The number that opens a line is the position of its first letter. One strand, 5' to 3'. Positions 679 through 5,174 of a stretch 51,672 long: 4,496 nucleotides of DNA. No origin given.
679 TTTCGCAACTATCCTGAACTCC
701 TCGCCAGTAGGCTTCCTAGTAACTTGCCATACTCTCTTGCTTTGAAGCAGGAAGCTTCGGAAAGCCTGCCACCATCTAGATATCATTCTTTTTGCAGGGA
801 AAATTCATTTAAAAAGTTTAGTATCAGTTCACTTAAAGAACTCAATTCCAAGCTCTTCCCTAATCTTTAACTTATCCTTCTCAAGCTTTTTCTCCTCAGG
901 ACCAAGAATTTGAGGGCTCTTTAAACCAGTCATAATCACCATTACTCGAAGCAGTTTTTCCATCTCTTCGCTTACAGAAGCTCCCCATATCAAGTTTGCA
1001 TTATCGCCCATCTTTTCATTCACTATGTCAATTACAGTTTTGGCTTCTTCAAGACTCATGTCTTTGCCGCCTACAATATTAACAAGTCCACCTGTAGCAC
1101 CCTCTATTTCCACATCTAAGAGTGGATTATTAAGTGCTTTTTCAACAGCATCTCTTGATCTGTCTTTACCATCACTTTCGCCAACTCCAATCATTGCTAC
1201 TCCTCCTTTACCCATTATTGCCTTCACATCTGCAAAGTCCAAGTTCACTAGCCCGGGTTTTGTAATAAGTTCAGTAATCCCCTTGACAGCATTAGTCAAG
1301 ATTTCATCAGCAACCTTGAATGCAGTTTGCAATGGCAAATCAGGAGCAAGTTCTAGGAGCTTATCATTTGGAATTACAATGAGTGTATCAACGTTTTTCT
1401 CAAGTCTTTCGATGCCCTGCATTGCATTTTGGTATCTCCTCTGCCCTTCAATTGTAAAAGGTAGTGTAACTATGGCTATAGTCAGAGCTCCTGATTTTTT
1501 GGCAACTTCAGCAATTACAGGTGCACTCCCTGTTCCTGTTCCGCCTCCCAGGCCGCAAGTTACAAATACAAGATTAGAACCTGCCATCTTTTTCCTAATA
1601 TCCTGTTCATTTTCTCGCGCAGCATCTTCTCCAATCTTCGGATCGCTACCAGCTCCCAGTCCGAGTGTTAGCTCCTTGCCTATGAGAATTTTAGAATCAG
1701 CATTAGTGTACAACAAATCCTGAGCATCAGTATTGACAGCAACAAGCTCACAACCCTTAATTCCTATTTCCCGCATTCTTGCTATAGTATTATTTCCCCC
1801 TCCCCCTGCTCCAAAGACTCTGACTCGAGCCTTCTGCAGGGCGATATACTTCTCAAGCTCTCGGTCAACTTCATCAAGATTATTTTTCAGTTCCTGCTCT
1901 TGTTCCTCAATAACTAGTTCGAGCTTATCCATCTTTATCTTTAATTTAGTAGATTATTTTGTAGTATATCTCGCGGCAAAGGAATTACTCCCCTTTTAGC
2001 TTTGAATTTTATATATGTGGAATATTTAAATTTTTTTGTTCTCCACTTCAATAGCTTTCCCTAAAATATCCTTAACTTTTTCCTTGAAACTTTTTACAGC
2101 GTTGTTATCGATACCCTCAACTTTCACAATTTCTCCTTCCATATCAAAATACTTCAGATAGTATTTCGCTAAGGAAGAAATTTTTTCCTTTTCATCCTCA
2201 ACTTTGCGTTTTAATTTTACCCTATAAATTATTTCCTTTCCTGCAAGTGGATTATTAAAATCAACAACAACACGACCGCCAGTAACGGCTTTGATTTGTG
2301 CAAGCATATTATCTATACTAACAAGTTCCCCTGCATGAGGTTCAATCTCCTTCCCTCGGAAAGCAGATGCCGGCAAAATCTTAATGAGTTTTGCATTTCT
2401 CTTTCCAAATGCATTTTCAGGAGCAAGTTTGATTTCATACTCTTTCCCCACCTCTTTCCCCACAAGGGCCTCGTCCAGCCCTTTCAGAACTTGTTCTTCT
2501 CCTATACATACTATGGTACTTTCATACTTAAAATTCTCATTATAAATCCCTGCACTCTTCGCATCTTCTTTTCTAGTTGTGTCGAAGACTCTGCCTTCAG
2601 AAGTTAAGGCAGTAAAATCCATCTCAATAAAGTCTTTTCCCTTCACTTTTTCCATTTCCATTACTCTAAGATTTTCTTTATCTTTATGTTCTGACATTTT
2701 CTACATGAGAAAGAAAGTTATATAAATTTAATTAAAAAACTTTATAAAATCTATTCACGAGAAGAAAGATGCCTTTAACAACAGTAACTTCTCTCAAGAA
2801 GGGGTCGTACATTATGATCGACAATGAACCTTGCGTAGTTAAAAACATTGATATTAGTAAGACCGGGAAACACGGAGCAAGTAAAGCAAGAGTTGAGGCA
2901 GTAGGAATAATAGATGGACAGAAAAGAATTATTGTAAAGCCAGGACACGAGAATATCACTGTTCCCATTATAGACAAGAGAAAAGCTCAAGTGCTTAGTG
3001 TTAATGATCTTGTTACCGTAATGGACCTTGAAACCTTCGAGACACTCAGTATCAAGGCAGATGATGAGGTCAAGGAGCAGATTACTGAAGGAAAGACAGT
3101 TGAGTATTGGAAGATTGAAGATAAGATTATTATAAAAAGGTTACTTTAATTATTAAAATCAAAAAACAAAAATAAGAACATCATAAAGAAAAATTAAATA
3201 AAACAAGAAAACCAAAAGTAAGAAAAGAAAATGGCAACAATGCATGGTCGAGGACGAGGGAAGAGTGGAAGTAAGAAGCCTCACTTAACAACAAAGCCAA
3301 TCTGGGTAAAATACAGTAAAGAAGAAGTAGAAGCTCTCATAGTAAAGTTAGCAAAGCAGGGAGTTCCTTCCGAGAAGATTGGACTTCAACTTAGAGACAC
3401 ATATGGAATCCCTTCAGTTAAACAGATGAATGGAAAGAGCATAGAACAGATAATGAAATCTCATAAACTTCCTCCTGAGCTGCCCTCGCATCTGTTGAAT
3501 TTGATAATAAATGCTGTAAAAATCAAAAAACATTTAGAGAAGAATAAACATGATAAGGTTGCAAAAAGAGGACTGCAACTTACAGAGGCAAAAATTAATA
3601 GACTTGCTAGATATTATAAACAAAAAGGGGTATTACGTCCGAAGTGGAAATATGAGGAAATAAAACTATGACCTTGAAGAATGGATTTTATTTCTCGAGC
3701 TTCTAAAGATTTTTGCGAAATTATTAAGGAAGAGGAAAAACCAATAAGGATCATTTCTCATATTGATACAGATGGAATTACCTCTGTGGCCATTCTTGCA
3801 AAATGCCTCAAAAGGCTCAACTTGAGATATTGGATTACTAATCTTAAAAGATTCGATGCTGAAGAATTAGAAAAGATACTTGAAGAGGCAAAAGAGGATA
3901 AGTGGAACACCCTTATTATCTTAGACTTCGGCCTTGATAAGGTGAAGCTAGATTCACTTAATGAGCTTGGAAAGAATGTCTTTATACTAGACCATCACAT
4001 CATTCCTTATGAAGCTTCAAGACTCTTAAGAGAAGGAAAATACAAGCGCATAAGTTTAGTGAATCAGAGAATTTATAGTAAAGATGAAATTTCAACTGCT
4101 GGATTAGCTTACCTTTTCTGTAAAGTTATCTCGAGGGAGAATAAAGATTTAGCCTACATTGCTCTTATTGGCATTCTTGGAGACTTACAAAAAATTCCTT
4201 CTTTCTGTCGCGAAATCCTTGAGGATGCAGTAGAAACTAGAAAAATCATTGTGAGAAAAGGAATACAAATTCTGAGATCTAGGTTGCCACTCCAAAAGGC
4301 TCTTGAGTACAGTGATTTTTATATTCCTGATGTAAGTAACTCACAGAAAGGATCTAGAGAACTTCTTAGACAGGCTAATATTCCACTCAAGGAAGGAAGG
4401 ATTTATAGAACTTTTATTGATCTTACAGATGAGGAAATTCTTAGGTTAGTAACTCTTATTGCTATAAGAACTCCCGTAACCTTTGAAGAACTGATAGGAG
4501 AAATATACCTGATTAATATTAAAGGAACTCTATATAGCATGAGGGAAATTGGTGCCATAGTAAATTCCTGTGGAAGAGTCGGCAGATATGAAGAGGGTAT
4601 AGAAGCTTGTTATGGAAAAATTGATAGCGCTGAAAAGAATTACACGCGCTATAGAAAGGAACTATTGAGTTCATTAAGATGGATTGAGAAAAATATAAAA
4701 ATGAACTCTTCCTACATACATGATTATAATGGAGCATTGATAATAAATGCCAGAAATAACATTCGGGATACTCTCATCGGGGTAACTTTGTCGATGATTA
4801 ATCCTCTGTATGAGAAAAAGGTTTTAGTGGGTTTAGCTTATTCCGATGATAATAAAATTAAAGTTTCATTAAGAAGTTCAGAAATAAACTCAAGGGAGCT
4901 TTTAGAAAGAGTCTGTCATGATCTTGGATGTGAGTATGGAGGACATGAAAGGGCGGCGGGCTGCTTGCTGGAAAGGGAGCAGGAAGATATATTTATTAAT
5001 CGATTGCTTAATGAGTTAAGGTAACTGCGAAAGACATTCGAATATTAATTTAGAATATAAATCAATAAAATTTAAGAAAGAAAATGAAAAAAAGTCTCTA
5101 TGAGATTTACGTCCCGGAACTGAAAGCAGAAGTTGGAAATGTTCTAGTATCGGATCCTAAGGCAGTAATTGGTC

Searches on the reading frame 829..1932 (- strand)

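Call 73: search_protein_families(library=pfam, proteins=[window:829-1932:-], max_evalue=0.00001)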
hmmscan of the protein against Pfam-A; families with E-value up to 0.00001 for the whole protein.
window:829-1932:- (367 aa): 2 families
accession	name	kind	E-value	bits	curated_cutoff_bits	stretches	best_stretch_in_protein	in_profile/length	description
PF00091.31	Tubulin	-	1.1e-46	160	33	1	37-195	2-188/190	Tubulin/FtsZ family, GTPase domain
PF12327.13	FtsZ_C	-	7.1e-34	116.4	27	1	244-338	1-95/95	FtsZ family, C-terminal domain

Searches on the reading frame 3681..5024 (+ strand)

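Call 73: search_protein_families(library=pfam, proteins=[window:3681-5024:+], max_evalue=0.00001)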
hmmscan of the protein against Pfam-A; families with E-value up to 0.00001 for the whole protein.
window:3681-5024:+ (447 aa): 3 families
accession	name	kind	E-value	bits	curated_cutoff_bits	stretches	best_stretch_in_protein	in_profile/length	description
PF01368.27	DHH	-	7.1e-12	46.1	28.1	1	22-165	2-125/125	DHH family, N-terminal domain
PF02272.25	DHHA1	-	3.4e-11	43.9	25.9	1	358-442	10-96/102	DHHA1 domain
PF21763.2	DHH_CID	-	2.6e-09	37.8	27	1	203-259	8-65/84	DHH-CID domain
